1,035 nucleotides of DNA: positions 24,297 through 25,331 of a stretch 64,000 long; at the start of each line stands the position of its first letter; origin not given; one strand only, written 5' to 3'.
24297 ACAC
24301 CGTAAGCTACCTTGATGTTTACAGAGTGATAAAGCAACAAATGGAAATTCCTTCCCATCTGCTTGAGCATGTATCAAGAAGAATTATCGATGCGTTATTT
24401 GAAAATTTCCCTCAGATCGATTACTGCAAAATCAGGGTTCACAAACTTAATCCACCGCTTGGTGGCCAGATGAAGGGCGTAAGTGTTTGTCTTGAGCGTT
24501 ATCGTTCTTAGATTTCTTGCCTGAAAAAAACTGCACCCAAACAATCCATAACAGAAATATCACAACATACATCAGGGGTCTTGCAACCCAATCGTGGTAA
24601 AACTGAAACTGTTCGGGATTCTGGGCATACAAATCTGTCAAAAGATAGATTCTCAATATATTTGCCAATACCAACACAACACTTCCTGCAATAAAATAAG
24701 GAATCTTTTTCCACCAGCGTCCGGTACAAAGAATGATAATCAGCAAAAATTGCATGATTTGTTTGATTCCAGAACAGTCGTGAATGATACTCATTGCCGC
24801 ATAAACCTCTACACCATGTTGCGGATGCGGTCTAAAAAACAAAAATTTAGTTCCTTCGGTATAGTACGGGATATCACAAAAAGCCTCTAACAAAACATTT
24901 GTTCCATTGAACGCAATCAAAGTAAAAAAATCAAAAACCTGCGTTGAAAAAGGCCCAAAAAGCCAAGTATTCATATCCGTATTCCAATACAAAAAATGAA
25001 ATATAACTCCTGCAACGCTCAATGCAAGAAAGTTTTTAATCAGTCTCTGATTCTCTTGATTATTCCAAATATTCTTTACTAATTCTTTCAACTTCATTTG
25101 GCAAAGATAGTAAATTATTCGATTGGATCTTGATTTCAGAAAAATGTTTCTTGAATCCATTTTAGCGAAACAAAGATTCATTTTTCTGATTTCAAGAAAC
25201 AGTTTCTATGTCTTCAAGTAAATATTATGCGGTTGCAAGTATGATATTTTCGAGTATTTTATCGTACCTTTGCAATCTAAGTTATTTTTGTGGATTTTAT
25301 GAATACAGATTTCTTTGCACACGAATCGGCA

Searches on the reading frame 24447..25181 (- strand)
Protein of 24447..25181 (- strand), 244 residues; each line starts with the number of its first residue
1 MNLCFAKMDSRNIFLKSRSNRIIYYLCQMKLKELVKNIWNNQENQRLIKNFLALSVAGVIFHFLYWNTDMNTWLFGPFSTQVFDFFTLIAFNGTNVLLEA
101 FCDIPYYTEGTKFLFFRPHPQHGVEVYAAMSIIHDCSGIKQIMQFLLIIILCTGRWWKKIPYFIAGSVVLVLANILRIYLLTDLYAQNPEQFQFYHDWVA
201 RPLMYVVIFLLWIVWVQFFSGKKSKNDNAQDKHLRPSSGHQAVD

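Call 6: search_protein_families(library=ncbifam, proteins=[window:24447-25181:-], max_evalue=10)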
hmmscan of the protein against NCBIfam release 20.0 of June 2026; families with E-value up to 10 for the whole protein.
window:24447-25181:- (244 aa): 19 families
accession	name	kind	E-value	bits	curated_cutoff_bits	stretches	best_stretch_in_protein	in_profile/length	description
NF046081.1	exosort_XrtX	exception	8.2e-18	64.9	170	1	127-223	70-166/168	exosortase X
TIGR04178.1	exo_archaeo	signature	1.9e-15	56.9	23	1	131-216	2-94/97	exosortase/archaeosortase family protein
TIGR04128.1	exoso_Fjoh_1448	exception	9.2e-13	48.8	90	1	123-220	76-173/174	exosortase family protein XrtF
TIGR04177.1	exosort_XrtH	exception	2.3e-08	34.2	86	1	129-219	65-155/158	exosortase H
TIGR04124.1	archaeo_artE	exception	4.8e-07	30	95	1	129-218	62-150/153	archaeosortase family protein ArtE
TIGR04300.1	exosort_XrtM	exception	2.5e-06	28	125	1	128-218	53-142/150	exosortase family protein XrtM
NF033505.2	paceosortase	exception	2.8e-06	27.5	80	1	130-220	58-149/167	pacearchaeosortase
TIGR02602.1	8TM_EpsH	subfamily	3.3e-06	26.8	105.55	1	129-214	145-236/241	exosortase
NF045528.1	heimosortase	equivalog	6e-06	26.4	130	1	53-213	5-178/199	heimdallarchaeosortase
TIGR03110.1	exosort_Gpos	exception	6e-06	26.3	102.75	1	129-212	87-172/187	exosortase family protein XrtG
NF046083.1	exosort_XrtY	exception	0.00015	21.7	160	1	126-216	79-168/168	exosortase Y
NF041736.1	archaeo_artH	equivalog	0.00035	20.6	200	1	48-190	14-154/202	archaeosortase H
TIGR03109.2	exosort_XrtA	exception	0.00054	19.5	208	1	77-185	123-224/261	exosortase A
TIGR04144.1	archaeo_VPXXXP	exception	0.0012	18.8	150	1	127-216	61-150/156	archaeosortase B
NF038142.1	exosort_XrtW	exception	0.0035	15.7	425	1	130-187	171-232/494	exosortase W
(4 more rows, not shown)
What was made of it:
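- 24447..25097 (-): Orphan mini-exosortase (216 aa), the inferred processing enzyme; the link to the mini-protein is not shown. TIGR04178 56.9 against 23; XrtX 64.9 against 170; XrtF 48.8 against 90 (call 6).
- On Exosortase X (NF046081) and XrtF (TIGR04128), for ORF 24447-25097: XrtX 64.9 against 170; XrtF 48.8 against 90 (call 6).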

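Call 7: search_protein_families(library=pfam, proteins=[window:24447-25181:-], max_evalue=1)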
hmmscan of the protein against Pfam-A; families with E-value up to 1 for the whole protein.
window:24447-25181:- (244 aa): 2 families
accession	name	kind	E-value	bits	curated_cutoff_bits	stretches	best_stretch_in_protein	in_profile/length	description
PF09721.15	Exosortase_EpsH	-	2.5e-09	37.4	25.7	1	129-215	159-251/254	Transmembrane exosortase (Exosortase_EpsH)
PF01127.27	Sdh_cyt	-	0.93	10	25.8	1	168-221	32-87/122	Succinate dehydrogenase/Fumarate reductase transmembrane subunit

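Call 18: find_homologous_proteins(query=window:24447-25181:-, max_evalue=0.00001)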
Query window:24447-25181:- (244 aa): 35 proteins with E <= 0.00001 among 364 candidates.
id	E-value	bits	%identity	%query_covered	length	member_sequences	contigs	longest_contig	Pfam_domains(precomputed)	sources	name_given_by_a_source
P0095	4.6e-159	545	95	100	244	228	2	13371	PF09721.16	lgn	-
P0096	1.5e-108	380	72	89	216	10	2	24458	PF09721.16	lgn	-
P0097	3.3e-92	326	67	84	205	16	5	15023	PF09721.16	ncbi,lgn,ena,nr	ncbi:MAG: archaeosortase/exosortase family protein [Bacteroidales bacterium]|nr:archaeosortase/exoso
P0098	1.9e-84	301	58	89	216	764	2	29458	PF09721.16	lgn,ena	-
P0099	2.3e-82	294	56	89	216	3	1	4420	PF09721.16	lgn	-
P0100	1.4e-81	292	56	89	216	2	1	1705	PF09721.16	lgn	-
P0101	1.6e-81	291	61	84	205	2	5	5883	PF09721.16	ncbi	-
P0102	1.5e-72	262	54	84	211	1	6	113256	PF09721.16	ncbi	-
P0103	1.4e-70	255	54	80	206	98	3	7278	PF09721.16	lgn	-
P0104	1.8e-70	255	51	83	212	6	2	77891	PF09721.16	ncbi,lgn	-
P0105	6.4e-69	250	52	80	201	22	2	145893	PF09721.16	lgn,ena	-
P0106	7.3e-66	240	52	79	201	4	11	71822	PF09721.16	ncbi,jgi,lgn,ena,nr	ncbi:MAG: exosortase/archaeosortase family protein [Bacteroidales bacterium]|jgi:exosortase/archaeos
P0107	2.5e-65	238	50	80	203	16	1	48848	PF09721.16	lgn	-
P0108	8.6e-65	236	51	79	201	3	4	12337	-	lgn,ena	-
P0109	1.0e-64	236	48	88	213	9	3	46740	PF09721.16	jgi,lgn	jgi:exosortase/archaeosortase family protein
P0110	6.8e-64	234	51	84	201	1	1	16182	PF09721.16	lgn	-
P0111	1.1e-63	233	50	84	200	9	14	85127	-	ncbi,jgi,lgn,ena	jgi:exosortase/archaeosortase family protein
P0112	1.1e-61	226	48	86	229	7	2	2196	PF09721.16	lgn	-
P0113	4.8e-60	221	47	82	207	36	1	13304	PF09721.16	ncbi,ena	-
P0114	3.0e-59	218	45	88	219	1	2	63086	PF09721.16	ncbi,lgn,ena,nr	ncbi:MAG: exosortase/archaeosortase family protein [Bacteroidales bacterium]|nr:exosortase/archaeoso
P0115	4.5e-59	218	50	78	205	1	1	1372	PF09721.16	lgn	-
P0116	2.9e-52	195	45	77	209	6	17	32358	PF09721.16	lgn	-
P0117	3.1e-45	172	40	78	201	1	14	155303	PF09721.16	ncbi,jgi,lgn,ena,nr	ncbi:MAG: exosortase/archaeosortase family protein [Bacteroidales bacterium]|jgi:exosortase/archaeos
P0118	3.2e-45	172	40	77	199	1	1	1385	PF09721.16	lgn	-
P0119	5.4e-45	172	39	78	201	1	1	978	PF09721.16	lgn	-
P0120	1.5e-44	170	40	76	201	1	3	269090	PF09721.16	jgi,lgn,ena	-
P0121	2.0e-44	170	39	78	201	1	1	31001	PF09721.16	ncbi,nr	ncbi:MAG: exosortase/archaeosortase family protein [Bacteroidales bacterium]|nr:exosortase/archaeoso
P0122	1.0e-42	164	38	77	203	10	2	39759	PF09721.16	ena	-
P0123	1.9e-42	163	39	79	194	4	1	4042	PF09721.16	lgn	-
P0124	2.3e-42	163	39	75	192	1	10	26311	PF09721.16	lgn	-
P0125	3.0e-39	153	41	79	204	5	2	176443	PF09721.16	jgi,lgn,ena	jgi:Transmembrane exosortase (Exosortase_EpsH).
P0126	2.8e-37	146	41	64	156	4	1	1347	PF09721.16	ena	-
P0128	2.4e-11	61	41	38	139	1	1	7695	PF09721.16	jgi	-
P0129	3.4e-10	58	39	40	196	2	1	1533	PF09721.16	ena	-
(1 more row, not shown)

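Call 19: find_encoding_contigs(protein=P0102, flank=10000, max_places=6)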
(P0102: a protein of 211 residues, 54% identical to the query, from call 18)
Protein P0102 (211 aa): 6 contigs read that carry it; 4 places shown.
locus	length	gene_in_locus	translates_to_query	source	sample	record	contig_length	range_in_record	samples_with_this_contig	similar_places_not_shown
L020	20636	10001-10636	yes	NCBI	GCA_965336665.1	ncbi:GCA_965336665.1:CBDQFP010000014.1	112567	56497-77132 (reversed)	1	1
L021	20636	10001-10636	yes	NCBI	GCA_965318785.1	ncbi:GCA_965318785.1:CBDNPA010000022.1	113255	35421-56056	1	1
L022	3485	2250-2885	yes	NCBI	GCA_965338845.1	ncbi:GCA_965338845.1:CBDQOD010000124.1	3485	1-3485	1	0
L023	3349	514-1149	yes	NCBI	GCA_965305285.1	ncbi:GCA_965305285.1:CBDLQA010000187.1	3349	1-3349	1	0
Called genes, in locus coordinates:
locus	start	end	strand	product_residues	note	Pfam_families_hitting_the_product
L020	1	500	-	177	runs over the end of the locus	PF00588:SpoU_methylase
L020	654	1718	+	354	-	-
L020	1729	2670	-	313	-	PF19841:GldN (faint)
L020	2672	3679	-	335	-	PF19841:GldN (weak)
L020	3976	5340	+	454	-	PF05896:NQRA_N, PF13375:RnfC_N (faint), PF24836:NQRA_2nd, PF11973:NQRA_SLBB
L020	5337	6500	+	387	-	PF03116:NQR2_RnfD_RnfE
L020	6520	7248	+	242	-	PF04205:FMN_bind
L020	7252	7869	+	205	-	PF02508:Rnf-Nqr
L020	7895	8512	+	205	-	PF02508:Rnf-Nqr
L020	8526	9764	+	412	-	PF00111:Fer2, PF00970:FAD_binding_6 (weak), PF00175:NAD_binding_1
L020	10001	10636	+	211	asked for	PF09721:Exosortase_EpsH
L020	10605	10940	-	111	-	PF02152:FolB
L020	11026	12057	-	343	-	PF02912:Phe_tRNA-synt_N, PF01409:tRNA-synt_2d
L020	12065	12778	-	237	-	PF00160:Pro_isomerase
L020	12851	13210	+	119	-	-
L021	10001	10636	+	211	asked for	PF09721:Exosortase_EpsH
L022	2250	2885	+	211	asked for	PF09721:Exosortase_EpsH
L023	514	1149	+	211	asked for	PF09721:Exosortase_EpsH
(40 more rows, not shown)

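Call 20: find_encoding_contigs(protein=P0097, flank=10000, max_places=5)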
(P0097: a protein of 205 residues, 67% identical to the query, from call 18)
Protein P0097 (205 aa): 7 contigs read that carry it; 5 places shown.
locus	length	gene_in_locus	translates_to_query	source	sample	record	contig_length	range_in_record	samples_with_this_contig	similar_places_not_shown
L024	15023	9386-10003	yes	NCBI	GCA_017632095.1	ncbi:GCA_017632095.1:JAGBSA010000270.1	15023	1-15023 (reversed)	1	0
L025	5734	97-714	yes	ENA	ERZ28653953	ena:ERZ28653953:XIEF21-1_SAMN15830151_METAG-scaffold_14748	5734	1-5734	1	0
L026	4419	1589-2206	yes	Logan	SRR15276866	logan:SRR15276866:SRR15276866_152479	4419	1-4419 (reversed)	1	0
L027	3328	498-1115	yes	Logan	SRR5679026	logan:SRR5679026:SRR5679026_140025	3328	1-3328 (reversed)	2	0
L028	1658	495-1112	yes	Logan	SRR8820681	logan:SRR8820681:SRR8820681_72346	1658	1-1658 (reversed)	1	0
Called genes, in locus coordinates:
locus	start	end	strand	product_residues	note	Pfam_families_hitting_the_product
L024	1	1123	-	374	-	?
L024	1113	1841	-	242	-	PF03309:Pan_kinase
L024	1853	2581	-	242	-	-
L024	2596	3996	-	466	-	PF03051:Peptidase_C1_2, PF00112:Peptidase_C1 (faint)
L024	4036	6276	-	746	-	PF18072:FGAR-AT_linker, PF00586:AIRS, PF02769:AIRS_C, PF00586:AIRS, PF02769:AIRS_C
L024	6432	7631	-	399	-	PF00155:Aminotran_1_2, PF00266:Aminotran_5 (weak), PF01212:Beta_elim_lyase (faint), PF01041:DegT_DnrJ_EryC1 (weak)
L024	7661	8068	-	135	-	PF22544:HYDIN_VesB_CFA65-like_Ig, PF07610:DUF1573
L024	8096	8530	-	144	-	PF22544:HYDIN_VesB_CFA65-like_Ig, PF07610:DUF1573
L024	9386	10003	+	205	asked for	PF09721:Exosortase_EpsH (weak)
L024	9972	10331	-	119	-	PF02152:FolB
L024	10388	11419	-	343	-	PF02912:Phe_tRNA-synt_N, PF01409:tRNA-synt_2d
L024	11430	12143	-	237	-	PF00160:Pro_isomerase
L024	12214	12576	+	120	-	-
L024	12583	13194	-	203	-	PF01522:Polysacc_deac_1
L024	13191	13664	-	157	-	PF21982:RecX_HTH1 (faint), PF02631:RecX_HTH2, PF21981:RecX_HTH3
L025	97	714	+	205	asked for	PF09721:Exosortase_EpsH (weak)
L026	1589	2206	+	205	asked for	PF09721:Exosortase_EpsH (weak)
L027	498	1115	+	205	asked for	PF09721:Exosortase_EpsH (weak)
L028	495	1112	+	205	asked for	PF09721:Exosortase_EpsH (weak)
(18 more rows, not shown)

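Call 21: list_cluster_members(proteins=[P0097, P0101, P0102, P0104, P0106, P0111, P0113, P0114, P0117, P0121])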
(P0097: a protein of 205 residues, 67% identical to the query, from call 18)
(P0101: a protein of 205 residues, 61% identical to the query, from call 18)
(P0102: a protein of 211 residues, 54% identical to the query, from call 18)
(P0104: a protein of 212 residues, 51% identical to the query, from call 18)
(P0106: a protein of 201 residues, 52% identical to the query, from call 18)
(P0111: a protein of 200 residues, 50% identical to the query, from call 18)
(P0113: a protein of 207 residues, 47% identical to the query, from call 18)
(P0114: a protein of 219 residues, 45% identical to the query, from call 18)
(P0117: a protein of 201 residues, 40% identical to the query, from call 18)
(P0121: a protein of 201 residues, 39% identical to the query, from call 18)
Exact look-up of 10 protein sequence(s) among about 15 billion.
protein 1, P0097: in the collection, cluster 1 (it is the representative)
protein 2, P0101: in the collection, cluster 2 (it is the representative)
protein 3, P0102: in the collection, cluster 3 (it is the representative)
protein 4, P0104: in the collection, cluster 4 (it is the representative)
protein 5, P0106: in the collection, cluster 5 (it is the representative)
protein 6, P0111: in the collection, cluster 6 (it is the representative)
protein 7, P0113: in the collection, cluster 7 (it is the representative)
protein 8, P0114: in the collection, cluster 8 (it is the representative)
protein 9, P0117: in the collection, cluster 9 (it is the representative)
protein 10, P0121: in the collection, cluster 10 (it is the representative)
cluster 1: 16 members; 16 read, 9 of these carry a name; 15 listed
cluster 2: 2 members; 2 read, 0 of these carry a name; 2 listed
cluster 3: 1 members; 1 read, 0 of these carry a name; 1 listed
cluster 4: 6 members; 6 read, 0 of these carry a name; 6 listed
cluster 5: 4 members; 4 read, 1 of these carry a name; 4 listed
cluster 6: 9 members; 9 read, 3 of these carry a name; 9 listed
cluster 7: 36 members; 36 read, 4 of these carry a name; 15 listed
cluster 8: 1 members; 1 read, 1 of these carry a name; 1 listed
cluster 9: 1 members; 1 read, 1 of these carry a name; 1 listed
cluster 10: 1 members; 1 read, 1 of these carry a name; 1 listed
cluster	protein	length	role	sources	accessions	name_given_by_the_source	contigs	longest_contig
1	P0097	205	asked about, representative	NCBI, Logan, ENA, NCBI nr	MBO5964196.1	MAG: archaeosortase/exosortase family protein [Bacteroidales bacterium] | archaeosortase/exosortase family protein [Bacteroidales bacterium]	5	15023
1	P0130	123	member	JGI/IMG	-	exosortase/archaeosortase family protein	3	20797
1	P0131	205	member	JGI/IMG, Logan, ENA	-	exosortase/archaeosortase family protein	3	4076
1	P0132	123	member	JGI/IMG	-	exosortase/archaeosortase family protein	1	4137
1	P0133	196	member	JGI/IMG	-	exosortase/archaeosortase family protein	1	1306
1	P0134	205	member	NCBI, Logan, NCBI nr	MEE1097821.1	MAG: archaeosortase/exosortase family protein [Bacteroidales bacterium] | archaeosortase/exosortase family protein [Bacteroidales bacterium]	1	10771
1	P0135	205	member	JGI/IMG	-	exosortase/archaeosortase family protein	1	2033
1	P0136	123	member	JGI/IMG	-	exosortase/archaeosortase family protein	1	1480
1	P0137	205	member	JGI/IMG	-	exosortase/archaeosortase family protein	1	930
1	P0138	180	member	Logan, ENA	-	-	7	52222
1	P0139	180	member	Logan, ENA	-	-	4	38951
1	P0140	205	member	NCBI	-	-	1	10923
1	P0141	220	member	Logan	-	-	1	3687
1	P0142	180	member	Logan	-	-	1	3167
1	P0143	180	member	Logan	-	-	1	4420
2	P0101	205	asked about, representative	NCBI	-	-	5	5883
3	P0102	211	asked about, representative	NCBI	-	-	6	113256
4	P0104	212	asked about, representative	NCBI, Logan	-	-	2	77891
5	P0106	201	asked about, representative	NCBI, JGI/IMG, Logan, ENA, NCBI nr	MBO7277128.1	MAG: exosortase/archaeosortase family protein [Bacteroidales bacterium] | exosortase/archaeosortase family protein | exosortase/archaeosortase family protein [Bacteroidales bacterium]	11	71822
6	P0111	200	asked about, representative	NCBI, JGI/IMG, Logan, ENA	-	exosortase/archaeosortase family protein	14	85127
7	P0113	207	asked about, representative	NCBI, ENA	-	-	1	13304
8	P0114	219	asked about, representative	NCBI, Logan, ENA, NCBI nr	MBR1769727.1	MAG: exosortase/archaeosortase family protein [Bacteroidales bacterium] | exosortase/archaeosortase family protein [Bacteroidales bacterium]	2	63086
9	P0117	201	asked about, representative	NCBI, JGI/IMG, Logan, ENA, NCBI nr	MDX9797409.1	MAG: exosortase/archaeosortase family protein [Bacteroidales bacterium] | exosortase/archaeosortase family protein | exosortase/archaeosortase family protein [Bacteroidales bacterium]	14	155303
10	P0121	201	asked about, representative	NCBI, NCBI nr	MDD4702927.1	MAG: exosortase/archaeosortase family protein [Bacteroidales bacterium] | exosortase/archaeosortase family protein [Bacteroidales bacterium]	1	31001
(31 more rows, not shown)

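Call 24: find_encoding_contigs(protein=P0101, flank=1500, max_places=10)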
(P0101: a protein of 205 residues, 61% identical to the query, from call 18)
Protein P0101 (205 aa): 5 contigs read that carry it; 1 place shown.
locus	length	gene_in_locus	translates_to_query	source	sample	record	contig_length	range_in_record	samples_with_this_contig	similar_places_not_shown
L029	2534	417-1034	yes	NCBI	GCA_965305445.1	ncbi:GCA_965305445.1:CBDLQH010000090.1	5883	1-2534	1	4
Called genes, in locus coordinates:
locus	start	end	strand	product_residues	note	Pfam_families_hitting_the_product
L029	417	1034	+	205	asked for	PF09721:Exosortase_EpsH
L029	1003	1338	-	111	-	PF02152:FolB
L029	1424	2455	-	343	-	PF02912:Phe_tRNA-synt_N, PF01409:tRNA-synt_2d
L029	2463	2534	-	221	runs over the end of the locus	PF00160:Pro_isomerase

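Call 25: find_encoding_contigs(protein=P0104, flank=1500, max_places=10)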
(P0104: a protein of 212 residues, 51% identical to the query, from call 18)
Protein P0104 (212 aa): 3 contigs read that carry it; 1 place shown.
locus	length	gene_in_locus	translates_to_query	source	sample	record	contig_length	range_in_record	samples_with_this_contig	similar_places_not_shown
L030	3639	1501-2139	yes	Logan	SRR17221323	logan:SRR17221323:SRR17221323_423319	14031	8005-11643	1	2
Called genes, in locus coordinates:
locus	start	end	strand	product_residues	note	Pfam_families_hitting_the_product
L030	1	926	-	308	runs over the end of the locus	PF01882:DUF58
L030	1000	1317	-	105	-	PF00085:Thioredoxin, PF13098:Thioredoxin_2, PF13905:Thioredoxin_8 (faint)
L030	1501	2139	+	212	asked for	PF09721:Exosortase_EpsH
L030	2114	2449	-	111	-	PF02152:FolB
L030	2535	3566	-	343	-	PF02912:Phe_tRNA-synt_N, PF01409:tRNA-synt_2d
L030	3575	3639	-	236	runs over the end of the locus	PF00160:Pro_isomerase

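Call 73: find_encoding_contigs(protein=P0117, flank=10000, max_places=2)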
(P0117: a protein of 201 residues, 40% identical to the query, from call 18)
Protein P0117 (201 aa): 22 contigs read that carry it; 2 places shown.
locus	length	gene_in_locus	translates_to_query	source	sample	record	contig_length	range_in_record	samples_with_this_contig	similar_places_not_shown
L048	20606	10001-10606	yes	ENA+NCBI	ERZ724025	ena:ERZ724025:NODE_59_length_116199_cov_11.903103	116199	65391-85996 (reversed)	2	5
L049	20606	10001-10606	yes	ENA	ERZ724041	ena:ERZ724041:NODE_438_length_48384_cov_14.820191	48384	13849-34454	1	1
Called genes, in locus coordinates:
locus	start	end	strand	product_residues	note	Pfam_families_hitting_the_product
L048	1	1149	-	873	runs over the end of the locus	PF13491:FtsK_4TM, PF17854:FtsK_alpha, PF01580:FtsK_SpoIIIE, PF09397:FtsK_gamma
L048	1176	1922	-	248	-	-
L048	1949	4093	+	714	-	PF04932:Wzy_C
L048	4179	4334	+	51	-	-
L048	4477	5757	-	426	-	PF00579:tRNA-synt_1b, PF22421:SYY_C-terminal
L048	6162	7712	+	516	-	PF00041:fn3 (faint), PF16656:Pur_ac_phosph_N (faint), PF18962:Por_Secre_tail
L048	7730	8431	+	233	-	PF01618:MotA_ExbB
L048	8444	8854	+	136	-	PF02472:ExbD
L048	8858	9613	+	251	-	-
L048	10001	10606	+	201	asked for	PF09721:Exosortase_EpsH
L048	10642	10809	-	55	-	PF00301:Rubredoxin, PF21349:RUBY_RBDX (faint)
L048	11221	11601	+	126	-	PF00164:Ribosom_S12_S23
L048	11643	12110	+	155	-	PF00177:Ribosomal_S7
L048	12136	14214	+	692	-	PF00009:GTP_EFTU, PF03144:GTP_EFTU_D2, PF22042:EF-G_D2, PF14492:EFG_III, PF16658:RF3_C (weak), PF03764:EFG_IV, PF00679:EFG_C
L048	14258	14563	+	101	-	PF00338:Ribosomal_S10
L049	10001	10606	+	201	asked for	PF09721:Exosortase_EpsH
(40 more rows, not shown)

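Call 74: find_encoding_contigs(protein=P0125, flank=10000, max_places=2)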
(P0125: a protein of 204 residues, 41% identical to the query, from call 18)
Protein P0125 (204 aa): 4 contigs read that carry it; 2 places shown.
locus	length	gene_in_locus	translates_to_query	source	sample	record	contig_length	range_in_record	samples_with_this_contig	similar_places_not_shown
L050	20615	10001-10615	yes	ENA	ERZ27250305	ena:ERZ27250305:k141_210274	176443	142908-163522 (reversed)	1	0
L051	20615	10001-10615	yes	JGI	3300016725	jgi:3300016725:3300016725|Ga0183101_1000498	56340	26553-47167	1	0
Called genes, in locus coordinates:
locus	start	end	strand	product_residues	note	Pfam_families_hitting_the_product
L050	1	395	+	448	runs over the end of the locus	-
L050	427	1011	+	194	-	PF06835:LptC (weak)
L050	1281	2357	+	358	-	-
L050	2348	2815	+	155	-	PF18962:Por_Secre_tail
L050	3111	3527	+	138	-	PF18291:HU-HIG, PF14908:HU-CCDC81_euk_1 (faint), PF00216:Bac_DNA_binding (weak), PF18175:HU-CCDC81_bac_2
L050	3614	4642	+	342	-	PF25594:GldB_lipo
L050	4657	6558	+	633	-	PF00884:Sulfatase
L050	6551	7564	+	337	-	PF00781:DAGK_cat, PF19279:YegS_C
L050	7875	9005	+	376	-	PF00155:Aminotran_1_2, PF00266:Aminotran_5 (weak), PF01041:DegT_DnrJ_EryC1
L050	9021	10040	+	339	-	PF00106:adh_short, PF01073:3Beta_HSD, PF01370:Epimerase, PF02719:Polysacc_synt_2 (weak), PF04321:RmlD_sub_bind, PF08659:KR (weak), PF16363:GDP_Man_Dehyd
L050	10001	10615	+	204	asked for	PF09721:Exosortase_EpsH (weak)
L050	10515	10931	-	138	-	PF02152:FolB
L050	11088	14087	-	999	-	PF00932:LTD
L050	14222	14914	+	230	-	PF00696:AA_kinase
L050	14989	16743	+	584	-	PF03577:Peptidase_C69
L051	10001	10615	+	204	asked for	PF09721:Exosortase_EpsH (weak)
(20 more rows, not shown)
